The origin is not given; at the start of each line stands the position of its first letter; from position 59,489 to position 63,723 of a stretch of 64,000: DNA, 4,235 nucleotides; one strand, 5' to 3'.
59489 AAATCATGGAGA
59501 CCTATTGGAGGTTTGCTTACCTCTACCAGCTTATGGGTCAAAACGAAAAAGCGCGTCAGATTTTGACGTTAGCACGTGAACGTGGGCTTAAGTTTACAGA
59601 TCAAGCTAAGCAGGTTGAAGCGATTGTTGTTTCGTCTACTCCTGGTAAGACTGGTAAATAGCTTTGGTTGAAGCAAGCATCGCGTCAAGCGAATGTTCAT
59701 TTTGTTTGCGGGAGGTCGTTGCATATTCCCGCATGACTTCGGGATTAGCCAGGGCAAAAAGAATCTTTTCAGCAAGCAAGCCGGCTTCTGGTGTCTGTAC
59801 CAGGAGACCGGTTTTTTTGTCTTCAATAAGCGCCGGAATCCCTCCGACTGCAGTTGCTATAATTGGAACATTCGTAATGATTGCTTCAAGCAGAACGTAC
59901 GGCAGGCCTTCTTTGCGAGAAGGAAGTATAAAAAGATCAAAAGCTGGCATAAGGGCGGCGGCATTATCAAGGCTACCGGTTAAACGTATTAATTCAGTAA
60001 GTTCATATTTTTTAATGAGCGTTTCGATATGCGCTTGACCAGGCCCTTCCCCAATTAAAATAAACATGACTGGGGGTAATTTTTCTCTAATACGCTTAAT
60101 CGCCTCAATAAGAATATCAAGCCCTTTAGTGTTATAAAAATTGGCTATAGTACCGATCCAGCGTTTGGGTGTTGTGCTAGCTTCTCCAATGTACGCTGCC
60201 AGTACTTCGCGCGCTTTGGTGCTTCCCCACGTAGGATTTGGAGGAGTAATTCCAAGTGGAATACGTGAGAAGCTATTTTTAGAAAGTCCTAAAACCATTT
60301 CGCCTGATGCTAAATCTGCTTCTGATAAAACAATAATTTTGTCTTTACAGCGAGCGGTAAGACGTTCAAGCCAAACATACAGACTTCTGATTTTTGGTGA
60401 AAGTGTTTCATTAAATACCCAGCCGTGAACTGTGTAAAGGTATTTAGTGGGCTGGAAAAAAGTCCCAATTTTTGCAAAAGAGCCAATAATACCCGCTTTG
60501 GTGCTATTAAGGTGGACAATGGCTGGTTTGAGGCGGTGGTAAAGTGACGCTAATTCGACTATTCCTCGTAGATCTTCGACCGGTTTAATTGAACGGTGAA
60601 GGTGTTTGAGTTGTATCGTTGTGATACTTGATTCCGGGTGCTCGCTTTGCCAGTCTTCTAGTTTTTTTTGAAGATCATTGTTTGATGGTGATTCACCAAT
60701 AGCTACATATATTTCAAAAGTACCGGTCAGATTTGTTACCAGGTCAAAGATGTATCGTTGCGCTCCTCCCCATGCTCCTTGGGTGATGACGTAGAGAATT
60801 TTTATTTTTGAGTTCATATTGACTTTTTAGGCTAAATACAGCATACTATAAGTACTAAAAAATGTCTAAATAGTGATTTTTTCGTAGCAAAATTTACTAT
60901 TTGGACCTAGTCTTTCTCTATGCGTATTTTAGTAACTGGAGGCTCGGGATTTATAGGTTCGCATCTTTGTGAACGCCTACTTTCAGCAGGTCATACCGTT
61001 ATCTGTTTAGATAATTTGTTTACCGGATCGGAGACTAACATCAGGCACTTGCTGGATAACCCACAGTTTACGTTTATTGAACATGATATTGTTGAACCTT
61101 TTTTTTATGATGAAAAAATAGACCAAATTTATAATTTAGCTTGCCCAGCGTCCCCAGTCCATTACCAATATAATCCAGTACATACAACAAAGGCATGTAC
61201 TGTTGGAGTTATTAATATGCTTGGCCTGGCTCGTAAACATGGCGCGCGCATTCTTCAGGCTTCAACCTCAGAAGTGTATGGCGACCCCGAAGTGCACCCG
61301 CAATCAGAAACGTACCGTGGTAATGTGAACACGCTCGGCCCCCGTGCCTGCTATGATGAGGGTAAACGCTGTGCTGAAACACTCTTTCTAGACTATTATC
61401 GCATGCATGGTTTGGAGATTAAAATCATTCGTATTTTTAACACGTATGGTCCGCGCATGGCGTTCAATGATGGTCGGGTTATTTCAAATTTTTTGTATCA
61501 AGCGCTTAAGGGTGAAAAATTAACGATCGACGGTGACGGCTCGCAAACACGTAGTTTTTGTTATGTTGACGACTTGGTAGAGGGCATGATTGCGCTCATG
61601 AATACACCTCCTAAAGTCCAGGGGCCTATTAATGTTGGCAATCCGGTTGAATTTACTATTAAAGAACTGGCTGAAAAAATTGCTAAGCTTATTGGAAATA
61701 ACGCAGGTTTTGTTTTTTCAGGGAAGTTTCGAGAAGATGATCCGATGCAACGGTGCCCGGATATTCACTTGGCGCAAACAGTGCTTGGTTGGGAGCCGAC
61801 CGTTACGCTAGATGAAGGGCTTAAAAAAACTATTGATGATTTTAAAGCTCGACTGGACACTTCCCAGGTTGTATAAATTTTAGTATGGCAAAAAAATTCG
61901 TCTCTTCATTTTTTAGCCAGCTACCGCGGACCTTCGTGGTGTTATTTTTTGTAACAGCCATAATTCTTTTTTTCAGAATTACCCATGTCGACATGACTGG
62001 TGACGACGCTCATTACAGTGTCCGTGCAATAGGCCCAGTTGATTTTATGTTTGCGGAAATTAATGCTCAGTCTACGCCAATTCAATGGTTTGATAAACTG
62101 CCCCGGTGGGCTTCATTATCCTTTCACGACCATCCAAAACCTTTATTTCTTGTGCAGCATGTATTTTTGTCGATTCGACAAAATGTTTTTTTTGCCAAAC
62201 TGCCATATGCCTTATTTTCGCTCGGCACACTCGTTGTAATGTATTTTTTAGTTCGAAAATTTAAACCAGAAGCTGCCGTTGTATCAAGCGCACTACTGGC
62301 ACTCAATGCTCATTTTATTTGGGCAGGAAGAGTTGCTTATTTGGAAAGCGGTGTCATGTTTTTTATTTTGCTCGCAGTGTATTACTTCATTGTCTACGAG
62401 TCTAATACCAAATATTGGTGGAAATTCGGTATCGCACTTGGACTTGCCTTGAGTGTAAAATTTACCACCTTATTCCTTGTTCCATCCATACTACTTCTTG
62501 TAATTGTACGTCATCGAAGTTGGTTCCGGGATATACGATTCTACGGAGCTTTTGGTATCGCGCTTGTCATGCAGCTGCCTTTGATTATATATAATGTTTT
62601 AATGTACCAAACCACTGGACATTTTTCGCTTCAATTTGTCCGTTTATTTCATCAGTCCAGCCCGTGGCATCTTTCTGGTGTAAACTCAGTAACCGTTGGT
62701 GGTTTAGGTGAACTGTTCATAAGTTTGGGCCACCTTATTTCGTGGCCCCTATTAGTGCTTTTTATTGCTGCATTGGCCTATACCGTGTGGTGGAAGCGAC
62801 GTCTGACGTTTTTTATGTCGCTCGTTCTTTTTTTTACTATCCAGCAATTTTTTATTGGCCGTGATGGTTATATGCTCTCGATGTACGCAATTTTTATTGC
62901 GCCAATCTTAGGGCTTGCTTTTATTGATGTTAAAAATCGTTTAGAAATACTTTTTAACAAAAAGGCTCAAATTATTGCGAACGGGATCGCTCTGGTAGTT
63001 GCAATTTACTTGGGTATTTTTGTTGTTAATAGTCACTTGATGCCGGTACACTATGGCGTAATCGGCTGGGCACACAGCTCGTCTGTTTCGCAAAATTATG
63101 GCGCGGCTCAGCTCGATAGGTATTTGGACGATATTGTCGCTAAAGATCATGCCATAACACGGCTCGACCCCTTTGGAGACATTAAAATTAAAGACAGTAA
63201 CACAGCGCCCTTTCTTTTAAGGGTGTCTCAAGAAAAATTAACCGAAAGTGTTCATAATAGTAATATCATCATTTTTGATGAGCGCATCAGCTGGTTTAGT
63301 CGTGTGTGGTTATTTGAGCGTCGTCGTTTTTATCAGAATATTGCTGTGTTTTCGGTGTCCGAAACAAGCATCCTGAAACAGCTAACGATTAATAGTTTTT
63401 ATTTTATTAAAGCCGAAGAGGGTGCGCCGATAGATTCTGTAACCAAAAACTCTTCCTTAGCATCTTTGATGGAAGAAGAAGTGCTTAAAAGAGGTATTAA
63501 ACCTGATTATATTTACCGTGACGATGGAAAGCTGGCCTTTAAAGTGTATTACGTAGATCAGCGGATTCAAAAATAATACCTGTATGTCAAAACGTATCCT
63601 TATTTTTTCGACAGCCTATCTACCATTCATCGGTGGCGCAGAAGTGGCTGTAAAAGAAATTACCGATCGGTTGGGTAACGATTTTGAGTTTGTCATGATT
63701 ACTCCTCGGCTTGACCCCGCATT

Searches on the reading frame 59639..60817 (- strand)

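Call 66: search_protein_families(library=pfam, proteins=[window:59639-60817:-], max_evalue=0.00001)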
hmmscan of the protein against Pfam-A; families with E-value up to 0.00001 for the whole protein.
window:59639-60817:- (393 aa): 5 families
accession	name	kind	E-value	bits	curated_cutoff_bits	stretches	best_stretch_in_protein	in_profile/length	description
PF00534.26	Glycos_transf_1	-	1.1e-32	113.4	26.4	1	217-371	14-171/172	Glycosyl transferases group 1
PF13692.12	Glyco_trans_1_4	-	5.8e-31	108.1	27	1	220-358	3-142/142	Glycosyl transferases group 1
PF13439.12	Glyco_transf_4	-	6.5e-10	39.7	28.5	1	16-190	1-166/170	Glycosyltransferase Family 4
PF13579.12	Glyco_trans_4_4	-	7e-10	39.9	29.7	1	17-168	1-138/158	Glycosyl transferase 4-like domain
PF20706.3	GT4-conflict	-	2.1e-08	34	26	1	229-340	210-334/385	Family 4 Glycosyltransferase in conflict systems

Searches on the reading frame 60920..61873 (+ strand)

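Call 66: search_protein_families(library=pfam, proteins=[window:60920-61873:+], max_evalue=0.00001)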
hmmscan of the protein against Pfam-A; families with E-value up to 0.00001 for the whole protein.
window:60920-61873:+ (318 aa): 6 families
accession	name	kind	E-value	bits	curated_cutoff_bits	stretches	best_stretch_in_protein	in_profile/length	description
PF16363.11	GDP_Man_Dehyd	-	2.4e-55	188.8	27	1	4-304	1-332/332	GDP-mannose 4,6 dehydratase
PF01370.27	Epimerase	-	3.7e-53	180.8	20.9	1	3-240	1-240/240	NAD dependent epimerase/dehydratase family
PF01073.25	3Beta_HSD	-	1e-10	41.6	22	1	4-224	1-226/280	3-beta hydroxysteroid dehydrogenase/isomerase family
PF04321.23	RmlD_sub_bind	-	7.1e-10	38.9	27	1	1-259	1-232/287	RmlD substrate binding domain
PF07993.18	NAD_binding_4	-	1.1e-07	31.7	20.1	0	5-30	1-29/258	Male sterility protein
PF02719.21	Polysacc_synt_2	-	3.1e-06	27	20.2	0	3-47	1-42/293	Polysaccharide biosynthesis protein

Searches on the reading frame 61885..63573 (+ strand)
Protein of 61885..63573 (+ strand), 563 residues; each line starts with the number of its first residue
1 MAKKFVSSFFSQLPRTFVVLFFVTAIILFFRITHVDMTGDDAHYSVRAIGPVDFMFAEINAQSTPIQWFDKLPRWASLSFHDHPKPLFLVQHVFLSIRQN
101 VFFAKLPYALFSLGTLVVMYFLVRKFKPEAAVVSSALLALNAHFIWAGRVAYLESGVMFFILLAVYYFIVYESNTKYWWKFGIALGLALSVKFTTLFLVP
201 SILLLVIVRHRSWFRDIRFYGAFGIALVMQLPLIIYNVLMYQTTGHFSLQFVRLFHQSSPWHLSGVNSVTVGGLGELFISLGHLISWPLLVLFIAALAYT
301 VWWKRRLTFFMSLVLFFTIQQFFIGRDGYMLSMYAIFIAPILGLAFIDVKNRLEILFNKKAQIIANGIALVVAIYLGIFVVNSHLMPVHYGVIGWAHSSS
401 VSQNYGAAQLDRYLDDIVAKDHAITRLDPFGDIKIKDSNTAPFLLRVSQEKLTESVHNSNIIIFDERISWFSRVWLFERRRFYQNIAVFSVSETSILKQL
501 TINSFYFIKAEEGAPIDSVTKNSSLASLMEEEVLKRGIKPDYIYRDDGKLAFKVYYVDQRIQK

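Call 66: search_protein_families(library=pfam, proteins=[window:61885-63573:+], max_evalue=0.00001)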
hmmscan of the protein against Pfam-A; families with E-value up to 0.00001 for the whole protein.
window:61885-63573:+ (563 aa): 2 families
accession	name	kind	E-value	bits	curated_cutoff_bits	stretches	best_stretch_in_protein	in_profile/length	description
PF02366.24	PMT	-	1.9e-13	51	22.7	1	97-238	77-235/245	Dolichyl-phosphate-mannose-protein mannosyltransferase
PF13231.12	PMT_2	-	1.1e-12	48.9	26.1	1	82-236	1-160/160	Dolichyl-phosphate-mannose-protein mannosyltransferase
